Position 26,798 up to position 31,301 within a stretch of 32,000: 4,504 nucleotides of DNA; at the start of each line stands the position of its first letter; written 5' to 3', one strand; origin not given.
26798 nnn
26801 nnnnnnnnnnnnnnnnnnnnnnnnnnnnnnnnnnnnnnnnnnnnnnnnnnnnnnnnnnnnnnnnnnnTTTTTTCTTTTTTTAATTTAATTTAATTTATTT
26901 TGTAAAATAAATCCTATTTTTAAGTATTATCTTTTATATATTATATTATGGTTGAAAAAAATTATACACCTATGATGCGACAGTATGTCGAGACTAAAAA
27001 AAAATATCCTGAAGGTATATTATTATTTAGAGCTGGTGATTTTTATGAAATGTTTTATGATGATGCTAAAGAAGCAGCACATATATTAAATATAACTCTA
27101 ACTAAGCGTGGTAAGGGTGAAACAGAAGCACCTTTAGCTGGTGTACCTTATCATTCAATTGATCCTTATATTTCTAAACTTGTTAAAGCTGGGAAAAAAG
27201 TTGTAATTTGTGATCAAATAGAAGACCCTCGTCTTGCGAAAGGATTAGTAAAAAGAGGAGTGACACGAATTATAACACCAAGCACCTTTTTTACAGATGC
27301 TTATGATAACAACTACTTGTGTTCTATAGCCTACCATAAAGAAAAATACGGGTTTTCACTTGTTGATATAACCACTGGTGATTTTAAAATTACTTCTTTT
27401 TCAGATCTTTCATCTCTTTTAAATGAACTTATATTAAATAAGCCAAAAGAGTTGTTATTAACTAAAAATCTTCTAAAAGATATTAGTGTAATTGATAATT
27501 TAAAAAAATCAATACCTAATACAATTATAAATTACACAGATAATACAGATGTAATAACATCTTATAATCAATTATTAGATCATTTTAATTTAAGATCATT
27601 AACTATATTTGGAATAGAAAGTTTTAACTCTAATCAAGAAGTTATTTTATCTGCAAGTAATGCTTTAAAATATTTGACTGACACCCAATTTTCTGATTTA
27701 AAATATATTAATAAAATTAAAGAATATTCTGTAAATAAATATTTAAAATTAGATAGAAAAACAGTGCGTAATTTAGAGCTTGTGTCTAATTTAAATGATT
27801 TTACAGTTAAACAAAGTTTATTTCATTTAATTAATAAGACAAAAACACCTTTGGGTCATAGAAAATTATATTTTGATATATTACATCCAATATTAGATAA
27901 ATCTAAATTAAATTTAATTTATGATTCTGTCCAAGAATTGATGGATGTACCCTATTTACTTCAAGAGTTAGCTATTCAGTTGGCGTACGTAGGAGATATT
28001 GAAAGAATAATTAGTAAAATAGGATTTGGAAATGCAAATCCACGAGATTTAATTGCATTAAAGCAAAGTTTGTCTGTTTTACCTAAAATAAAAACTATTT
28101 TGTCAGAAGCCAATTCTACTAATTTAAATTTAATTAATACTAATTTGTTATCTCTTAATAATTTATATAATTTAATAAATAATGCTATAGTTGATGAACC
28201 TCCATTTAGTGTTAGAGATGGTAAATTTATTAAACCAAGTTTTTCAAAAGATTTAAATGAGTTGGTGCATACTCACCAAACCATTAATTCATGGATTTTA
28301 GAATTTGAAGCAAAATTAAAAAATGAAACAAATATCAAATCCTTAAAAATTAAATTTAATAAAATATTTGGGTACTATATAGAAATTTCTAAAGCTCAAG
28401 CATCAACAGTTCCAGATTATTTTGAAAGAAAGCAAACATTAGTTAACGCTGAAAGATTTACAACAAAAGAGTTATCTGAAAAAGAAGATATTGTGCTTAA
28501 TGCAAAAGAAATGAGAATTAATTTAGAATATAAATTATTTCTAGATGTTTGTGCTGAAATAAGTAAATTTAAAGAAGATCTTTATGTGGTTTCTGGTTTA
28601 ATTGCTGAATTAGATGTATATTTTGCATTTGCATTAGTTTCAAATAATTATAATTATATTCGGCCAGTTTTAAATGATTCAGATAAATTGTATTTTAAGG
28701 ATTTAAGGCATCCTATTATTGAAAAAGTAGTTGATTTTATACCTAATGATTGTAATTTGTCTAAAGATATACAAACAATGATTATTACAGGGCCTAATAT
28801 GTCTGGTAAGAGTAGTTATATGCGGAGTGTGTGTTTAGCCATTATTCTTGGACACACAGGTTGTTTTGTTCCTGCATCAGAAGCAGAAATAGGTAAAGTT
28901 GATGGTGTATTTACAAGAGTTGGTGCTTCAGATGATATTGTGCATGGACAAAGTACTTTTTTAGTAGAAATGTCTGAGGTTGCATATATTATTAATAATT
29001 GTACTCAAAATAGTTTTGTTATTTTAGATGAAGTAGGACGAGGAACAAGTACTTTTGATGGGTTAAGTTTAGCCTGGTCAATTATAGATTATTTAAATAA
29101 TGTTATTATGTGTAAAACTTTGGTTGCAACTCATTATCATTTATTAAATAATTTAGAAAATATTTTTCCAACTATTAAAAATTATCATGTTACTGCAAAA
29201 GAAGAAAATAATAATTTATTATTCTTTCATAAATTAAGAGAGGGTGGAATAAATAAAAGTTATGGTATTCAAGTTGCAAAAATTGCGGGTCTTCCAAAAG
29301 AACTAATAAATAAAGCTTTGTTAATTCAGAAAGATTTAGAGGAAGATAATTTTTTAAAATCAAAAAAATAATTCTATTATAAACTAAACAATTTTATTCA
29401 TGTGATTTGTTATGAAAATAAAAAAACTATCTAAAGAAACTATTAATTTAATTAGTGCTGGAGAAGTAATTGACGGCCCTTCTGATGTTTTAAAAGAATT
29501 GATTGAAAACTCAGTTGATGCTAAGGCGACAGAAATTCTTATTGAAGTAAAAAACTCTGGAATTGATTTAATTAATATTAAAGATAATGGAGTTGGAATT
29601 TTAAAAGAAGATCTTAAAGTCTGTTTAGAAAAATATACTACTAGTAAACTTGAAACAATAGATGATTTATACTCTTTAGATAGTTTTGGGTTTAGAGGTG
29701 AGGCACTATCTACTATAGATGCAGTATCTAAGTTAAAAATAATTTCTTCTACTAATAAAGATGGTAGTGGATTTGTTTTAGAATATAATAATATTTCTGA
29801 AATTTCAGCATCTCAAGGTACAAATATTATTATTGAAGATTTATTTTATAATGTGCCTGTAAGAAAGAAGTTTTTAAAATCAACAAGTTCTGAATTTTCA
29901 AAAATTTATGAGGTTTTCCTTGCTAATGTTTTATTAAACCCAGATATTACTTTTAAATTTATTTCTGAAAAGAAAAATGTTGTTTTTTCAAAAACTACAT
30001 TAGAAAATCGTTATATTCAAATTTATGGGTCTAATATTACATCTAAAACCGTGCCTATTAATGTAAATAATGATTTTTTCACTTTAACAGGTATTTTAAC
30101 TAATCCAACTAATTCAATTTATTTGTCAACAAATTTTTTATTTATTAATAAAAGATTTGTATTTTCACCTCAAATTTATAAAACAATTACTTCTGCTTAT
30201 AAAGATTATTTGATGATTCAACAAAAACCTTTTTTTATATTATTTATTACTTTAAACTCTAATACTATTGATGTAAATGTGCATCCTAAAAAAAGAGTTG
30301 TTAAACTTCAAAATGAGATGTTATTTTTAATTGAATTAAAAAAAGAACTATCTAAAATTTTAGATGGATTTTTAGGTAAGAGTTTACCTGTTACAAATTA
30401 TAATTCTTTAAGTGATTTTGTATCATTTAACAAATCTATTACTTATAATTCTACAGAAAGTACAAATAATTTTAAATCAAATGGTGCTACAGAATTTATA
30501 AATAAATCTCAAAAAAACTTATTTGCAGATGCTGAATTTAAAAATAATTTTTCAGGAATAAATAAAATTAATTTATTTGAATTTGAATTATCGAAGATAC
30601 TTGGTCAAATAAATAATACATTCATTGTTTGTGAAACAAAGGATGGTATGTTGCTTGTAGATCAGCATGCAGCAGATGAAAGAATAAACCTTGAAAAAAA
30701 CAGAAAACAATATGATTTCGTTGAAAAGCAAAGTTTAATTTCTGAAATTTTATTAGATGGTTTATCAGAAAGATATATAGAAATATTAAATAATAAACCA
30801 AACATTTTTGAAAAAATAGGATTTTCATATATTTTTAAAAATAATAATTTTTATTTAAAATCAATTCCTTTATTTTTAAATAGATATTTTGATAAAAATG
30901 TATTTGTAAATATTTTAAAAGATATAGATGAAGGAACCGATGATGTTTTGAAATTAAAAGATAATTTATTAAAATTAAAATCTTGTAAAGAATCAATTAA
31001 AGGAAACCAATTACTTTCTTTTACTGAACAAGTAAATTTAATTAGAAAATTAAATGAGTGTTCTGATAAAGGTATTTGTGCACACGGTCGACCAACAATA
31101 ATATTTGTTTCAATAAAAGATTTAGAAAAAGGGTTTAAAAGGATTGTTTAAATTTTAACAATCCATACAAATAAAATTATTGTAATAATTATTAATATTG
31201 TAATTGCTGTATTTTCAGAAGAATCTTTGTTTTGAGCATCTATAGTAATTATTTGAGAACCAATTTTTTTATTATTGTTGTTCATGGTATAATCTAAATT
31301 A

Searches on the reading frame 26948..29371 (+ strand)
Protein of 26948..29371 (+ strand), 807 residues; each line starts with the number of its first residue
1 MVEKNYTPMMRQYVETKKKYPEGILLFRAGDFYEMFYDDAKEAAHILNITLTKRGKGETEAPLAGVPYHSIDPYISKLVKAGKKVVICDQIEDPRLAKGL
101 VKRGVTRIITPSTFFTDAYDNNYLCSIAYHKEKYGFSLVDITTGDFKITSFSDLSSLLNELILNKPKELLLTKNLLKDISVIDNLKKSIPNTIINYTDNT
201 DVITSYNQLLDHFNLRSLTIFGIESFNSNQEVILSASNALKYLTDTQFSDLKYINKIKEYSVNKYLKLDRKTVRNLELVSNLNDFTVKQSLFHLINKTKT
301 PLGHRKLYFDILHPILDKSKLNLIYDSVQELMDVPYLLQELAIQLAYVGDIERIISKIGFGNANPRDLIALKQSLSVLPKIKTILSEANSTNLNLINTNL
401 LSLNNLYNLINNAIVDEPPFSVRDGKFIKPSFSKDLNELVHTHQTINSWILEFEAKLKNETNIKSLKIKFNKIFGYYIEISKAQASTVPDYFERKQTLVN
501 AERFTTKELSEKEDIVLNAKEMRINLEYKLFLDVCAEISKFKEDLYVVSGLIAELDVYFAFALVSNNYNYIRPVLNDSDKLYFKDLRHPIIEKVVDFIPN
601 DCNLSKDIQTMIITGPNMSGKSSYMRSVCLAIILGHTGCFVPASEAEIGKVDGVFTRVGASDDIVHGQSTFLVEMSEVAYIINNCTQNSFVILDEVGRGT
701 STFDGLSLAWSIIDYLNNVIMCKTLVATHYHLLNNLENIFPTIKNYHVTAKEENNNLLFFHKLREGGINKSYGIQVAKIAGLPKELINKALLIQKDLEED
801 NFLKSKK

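Call 47: search_protein_families(library=pfam, proteins=[window:26948-29371:+], max_evalue=0.001)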
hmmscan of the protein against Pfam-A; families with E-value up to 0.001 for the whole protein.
window:26948-29371:+ (807 aa): 5 families
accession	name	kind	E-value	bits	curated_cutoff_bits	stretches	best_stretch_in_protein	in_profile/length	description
PF00488.27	MutS_V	-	1.1e-77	260.7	30.2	1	611-797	1-187/188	MutS domain V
PF05192.23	MutS_III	-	1.4e-42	146.7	34.1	1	272-562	2-194/194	MutS domain III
PF01624.25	MutS_I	-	3.7e-40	137.1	20.6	1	7-116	1-111/113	MutS domain I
PF05190.23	MutS_IV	-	1.3e-25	90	22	1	432-521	2-91/92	MutS family domain IV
PF05188.22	MutS_II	-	1.6e-19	71.1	25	1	122-253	1-131/133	MutS domain II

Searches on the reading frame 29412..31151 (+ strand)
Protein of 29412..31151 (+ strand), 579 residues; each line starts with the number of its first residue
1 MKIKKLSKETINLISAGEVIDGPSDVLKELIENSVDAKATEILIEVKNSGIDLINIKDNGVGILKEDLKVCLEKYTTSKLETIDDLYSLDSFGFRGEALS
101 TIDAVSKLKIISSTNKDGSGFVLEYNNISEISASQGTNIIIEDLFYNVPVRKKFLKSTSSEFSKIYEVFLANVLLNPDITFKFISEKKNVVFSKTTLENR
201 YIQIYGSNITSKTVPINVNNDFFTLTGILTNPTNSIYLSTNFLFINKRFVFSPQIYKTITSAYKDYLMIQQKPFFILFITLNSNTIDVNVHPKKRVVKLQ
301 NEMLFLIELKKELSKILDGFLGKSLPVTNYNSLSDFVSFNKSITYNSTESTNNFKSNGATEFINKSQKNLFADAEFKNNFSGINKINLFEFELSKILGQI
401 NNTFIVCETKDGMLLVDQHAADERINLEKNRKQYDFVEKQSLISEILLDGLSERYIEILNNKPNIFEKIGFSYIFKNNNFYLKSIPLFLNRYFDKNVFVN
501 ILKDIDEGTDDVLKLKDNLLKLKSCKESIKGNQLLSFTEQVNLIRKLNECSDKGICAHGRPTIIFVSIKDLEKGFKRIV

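Call 47: search_protein_families(library=pfam, proteins=[window:29412-31151:+], max_evalue=0.001)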
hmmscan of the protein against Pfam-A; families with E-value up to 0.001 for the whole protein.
window:29412-31151:+ (579 aa): 4 families
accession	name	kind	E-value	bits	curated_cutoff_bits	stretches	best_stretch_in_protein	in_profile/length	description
PF01119.25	DNA_mis_repair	-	6.1e-26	90.8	26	1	203-317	3-118/119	DNA mismatch repair protein, C-terminal domain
PF08676.16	MutL_C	-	2.5e-25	89.3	25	1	397-533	1-140/142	MutL C terminal dimerisation domain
PF13589.12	HATPase_c_3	-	8.8e-13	48.9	25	1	25-132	5-112/137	Histidine kinase-, DNA gyrase B-, and HSP90-like ATPase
PF02518.31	HATPase_c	-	2.9e-06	28.1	26.4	1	23-81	6-64/111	Histidine kinase-, DNA gyrase B-, and HSP90-like ATPase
